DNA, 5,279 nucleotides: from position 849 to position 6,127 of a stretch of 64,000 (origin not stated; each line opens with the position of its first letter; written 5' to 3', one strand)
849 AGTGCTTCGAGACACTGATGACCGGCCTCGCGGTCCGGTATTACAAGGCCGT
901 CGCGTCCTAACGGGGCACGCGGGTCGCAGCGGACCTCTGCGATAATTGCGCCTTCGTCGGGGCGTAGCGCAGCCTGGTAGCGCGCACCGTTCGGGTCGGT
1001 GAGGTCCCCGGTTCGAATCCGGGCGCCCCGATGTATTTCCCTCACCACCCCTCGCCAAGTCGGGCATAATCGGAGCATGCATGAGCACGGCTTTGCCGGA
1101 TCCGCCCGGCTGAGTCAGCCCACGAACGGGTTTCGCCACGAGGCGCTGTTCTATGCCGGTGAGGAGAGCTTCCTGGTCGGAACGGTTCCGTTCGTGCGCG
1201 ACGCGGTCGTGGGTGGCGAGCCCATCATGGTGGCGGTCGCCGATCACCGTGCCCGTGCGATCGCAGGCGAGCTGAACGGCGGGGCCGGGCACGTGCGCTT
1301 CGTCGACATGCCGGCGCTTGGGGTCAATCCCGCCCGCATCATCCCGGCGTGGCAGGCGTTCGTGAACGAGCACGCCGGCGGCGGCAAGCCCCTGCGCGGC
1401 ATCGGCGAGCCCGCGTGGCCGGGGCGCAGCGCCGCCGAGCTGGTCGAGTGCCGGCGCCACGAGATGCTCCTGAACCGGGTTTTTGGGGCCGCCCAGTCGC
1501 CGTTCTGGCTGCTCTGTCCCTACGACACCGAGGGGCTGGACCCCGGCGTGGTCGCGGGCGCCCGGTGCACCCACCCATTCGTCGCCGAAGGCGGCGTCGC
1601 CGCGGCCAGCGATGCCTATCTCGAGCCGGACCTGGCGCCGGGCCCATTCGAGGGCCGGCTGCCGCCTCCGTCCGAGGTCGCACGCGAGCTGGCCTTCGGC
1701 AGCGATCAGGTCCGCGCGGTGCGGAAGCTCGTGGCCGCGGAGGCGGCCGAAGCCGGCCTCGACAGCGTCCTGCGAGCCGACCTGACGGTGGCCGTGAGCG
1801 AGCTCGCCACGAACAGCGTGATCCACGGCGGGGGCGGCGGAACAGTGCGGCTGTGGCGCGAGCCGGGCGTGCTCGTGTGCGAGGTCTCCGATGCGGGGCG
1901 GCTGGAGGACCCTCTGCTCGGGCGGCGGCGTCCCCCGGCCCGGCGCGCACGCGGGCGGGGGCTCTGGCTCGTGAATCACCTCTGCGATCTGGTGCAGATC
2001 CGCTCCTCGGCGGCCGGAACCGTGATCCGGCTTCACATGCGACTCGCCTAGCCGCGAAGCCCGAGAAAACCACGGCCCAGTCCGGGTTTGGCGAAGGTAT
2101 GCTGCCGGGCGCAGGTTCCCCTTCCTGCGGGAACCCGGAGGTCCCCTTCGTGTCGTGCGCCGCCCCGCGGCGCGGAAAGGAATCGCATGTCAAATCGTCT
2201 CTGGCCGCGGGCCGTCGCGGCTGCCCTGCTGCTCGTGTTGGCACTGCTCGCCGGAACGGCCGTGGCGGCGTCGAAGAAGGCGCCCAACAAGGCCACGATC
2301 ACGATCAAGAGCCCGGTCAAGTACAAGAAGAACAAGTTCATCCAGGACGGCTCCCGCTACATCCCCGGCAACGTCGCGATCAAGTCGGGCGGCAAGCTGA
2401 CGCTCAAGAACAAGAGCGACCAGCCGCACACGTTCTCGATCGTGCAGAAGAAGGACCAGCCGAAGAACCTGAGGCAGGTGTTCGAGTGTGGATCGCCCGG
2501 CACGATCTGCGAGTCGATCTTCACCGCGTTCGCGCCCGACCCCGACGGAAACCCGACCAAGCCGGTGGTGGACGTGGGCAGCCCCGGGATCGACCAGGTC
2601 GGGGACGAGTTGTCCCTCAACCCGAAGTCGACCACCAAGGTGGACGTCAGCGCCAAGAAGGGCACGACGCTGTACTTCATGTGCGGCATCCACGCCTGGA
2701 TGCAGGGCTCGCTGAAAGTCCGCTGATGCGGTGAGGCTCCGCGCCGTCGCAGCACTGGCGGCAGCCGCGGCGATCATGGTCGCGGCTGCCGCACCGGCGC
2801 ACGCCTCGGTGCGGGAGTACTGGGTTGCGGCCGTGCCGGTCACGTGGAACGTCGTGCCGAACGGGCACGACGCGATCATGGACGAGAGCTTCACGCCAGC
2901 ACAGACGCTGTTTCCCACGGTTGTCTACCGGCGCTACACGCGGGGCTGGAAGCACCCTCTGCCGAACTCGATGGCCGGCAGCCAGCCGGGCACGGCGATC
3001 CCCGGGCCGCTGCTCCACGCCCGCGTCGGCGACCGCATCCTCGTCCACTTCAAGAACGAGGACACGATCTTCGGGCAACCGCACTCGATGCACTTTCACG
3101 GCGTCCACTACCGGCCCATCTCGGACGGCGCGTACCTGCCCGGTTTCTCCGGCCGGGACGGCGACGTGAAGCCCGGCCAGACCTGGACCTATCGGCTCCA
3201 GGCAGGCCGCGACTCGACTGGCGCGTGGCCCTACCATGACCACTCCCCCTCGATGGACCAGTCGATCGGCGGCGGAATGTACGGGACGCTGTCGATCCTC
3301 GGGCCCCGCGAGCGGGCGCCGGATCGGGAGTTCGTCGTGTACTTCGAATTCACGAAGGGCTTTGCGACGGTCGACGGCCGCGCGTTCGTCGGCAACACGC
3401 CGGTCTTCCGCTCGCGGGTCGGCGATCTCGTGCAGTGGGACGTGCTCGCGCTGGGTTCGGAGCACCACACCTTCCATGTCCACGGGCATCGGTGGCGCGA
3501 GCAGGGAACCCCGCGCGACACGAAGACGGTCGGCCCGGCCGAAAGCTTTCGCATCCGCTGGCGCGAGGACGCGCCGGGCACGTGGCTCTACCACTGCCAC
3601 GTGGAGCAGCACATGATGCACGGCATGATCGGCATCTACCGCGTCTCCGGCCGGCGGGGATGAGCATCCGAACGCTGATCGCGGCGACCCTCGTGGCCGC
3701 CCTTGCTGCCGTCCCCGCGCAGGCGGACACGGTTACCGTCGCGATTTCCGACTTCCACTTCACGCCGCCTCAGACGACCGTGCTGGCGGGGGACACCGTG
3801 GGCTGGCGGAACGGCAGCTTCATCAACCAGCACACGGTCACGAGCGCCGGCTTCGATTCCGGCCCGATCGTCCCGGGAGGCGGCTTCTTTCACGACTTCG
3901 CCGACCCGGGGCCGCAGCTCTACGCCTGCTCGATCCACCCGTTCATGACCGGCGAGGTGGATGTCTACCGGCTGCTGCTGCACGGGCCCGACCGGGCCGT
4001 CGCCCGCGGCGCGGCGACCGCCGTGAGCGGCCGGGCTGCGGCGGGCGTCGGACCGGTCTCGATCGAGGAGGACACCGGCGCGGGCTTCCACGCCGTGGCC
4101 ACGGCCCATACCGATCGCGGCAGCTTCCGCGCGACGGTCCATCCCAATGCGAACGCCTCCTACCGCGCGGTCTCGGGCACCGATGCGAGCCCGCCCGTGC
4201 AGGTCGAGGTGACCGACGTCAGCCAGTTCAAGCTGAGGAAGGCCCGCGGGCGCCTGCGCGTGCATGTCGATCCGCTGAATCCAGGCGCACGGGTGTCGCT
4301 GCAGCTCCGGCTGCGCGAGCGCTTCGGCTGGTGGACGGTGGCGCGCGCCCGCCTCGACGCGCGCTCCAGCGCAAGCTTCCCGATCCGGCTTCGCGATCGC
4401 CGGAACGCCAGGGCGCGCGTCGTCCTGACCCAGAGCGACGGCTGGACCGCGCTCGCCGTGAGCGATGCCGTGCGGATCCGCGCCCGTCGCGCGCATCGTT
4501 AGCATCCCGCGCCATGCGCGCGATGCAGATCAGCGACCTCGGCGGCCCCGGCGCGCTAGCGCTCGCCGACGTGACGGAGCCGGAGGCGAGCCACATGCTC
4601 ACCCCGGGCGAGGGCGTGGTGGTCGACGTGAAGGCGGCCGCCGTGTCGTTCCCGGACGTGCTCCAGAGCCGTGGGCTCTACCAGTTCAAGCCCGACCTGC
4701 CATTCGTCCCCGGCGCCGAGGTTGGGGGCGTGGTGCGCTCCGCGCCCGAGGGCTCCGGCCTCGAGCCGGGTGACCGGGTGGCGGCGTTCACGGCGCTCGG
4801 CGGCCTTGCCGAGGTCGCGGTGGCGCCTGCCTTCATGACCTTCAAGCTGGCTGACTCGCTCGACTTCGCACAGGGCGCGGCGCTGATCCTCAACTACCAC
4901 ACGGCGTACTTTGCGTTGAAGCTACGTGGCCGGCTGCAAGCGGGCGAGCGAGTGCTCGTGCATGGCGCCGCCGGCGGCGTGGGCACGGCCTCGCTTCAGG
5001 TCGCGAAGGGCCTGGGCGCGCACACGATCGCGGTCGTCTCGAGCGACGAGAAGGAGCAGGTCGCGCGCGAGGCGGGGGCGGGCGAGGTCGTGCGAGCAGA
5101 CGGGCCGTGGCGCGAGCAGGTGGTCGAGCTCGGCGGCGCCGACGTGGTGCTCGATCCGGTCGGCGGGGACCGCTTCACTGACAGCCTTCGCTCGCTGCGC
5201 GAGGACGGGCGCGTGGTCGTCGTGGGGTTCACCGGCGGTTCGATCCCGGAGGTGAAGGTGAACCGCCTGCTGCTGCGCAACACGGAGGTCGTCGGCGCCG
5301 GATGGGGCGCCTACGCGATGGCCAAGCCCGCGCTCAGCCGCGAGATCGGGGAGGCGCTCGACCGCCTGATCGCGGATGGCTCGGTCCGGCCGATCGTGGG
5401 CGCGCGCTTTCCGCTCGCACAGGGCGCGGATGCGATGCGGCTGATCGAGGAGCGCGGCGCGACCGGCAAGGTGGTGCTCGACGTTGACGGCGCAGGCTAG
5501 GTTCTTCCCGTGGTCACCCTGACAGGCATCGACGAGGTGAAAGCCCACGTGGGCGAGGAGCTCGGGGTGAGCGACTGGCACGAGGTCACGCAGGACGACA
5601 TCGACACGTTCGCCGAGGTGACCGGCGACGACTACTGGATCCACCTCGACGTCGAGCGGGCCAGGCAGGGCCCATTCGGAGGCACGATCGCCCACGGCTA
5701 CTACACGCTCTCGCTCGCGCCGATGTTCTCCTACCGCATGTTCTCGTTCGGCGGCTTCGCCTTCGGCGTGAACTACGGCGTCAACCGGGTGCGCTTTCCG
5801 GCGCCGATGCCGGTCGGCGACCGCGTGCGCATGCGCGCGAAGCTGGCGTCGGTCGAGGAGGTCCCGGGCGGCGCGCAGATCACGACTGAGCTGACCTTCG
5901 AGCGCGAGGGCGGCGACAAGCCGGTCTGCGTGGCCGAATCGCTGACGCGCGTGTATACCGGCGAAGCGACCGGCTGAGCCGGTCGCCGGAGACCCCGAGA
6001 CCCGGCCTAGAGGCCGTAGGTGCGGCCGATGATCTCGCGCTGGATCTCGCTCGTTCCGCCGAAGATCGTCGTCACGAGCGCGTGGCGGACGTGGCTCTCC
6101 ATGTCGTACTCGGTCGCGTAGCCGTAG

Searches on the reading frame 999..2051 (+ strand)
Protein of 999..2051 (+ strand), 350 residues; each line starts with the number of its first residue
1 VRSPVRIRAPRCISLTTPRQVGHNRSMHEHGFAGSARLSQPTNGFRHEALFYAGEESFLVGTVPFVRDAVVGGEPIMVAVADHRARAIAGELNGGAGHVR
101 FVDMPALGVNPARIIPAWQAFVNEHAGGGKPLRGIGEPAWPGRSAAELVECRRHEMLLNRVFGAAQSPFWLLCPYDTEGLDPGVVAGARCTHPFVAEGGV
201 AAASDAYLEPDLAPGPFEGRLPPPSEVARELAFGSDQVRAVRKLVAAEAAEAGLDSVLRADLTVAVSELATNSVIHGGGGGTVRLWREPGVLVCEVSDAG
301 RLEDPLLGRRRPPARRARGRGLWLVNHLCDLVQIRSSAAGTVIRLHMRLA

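Call 89: search_protein_families(library=pfam, proteins=[window:999-2051:+], max_evalue=0.0001)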
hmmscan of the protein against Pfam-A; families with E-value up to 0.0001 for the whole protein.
window:999-2051:+ (350 aa): 3 families
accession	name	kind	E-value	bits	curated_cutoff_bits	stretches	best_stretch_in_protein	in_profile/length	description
PF14417.12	MEDS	-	6.6e-29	101.2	29.8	1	46-193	1-161/161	MEDS: MEthanogen/methylotroph, DcmR Sensory domain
PF13581.12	HATPase_c_2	-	2.4e-20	73.3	27.4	1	236-345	6-125/127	Histidine kinase-like ATPase domain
PF02518.31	HATPase_c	-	9.8e-05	23.2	26.4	0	261-349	5-109/111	Histidine kinase-, DNA gyrase B-, and HSP90-like ATPase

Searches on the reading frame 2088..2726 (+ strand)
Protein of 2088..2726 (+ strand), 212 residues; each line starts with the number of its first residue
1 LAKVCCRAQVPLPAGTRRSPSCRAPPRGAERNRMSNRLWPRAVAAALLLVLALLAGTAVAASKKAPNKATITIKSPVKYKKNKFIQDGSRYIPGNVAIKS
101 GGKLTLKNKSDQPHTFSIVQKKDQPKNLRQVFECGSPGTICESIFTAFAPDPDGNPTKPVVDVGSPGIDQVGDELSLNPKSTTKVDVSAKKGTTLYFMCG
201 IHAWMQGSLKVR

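Call 89: search_protein_families(library=pfam, proteins=[window:2088-2726:+], max_evalue=0.0001)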
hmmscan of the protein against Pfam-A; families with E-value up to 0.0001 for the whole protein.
window:2088-2726:+ (212 aa): 1 family
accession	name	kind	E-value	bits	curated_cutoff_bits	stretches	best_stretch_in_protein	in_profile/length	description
PF13473.12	Cupredoxin_1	-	5.3e-06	26.8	27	0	49-120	6-63/104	Cupredoxin-like domain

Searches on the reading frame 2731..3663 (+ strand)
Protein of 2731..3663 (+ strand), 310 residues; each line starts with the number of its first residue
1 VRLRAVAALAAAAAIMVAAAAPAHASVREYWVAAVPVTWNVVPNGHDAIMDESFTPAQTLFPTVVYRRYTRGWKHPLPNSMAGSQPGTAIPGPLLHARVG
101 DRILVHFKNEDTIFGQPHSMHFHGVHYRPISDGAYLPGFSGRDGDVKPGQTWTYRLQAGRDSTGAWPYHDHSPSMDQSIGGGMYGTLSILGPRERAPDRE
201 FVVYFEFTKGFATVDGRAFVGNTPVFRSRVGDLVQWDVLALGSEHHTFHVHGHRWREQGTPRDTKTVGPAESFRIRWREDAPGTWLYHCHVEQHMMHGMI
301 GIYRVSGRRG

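Call 89: search_protein_families(library=pfam, proteins=[window:2731-3663:+], max_evalue=0.0001)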
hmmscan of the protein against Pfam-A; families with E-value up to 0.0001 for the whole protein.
window:2731-3663:+ (310 aa): 2 families
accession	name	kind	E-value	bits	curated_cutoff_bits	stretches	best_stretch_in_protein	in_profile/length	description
PF07731.20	Cu-oxidase_2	-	2.4e-23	82.8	20.4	1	208-305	18-133/137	Multicopper oxidase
PF07732.21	Cu-oxidase_3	-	1.2e-20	74.2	21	2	89-192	23-117/119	Multicopper oxidase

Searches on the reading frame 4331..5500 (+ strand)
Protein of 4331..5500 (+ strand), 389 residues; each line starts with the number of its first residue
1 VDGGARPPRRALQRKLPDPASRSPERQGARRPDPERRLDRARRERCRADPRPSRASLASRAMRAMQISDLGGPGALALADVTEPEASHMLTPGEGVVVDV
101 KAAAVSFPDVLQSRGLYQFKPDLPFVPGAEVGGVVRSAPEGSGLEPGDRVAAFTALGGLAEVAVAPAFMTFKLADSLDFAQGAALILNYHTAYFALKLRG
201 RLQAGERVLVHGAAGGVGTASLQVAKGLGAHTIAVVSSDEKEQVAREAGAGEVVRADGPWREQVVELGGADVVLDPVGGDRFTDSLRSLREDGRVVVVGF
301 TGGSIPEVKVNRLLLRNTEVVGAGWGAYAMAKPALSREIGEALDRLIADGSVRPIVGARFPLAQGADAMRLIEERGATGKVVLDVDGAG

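Call 89: search_protein_families(library=pfam, proteins=[window:4331-5500:+], max_evalue=0.0001)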
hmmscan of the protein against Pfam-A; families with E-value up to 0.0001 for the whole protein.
window:4331-5500:+ (389 aa): 3 families
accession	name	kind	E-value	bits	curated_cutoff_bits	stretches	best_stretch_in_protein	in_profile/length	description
PF00107.32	ADH_zinc_N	-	4.7e-25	88.5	31.8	1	216-334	1-123/129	Zinc-binding dehydrogenase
PF13602.12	ADH_zinc_N_2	-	2.4e-19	71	27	1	249-383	2-134/134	Zinc-binding dehydrogenase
PF08240.17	ADH_N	-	4.1e-09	37.1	23.5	1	95-173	4-102/104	Alcohol dehydrogenase GroES-like domain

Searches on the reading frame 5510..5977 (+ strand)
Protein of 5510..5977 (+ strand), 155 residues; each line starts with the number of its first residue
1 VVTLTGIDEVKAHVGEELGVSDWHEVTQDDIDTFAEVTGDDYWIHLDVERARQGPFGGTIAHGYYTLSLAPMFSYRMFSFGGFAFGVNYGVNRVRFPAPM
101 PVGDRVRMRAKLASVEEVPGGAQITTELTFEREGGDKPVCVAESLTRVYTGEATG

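Call 89: search_protein_families(library=pfam, proteins=[window:5510-5977:+], max_evalue=0.0001)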
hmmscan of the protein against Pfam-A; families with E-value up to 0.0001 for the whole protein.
window:5510-5977:+ (155 aa): 2 families
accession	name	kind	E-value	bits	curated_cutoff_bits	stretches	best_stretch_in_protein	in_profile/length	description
PF01575.25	MaoC_dehydratas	-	1.9e-23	82.8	27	1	12-118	4-107/123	MaoC like domain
PF13452.11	FAS1_DH_region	-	8.2e-07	29.7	22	1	12-123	1-110/132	FAS1-like, dehydratase domain region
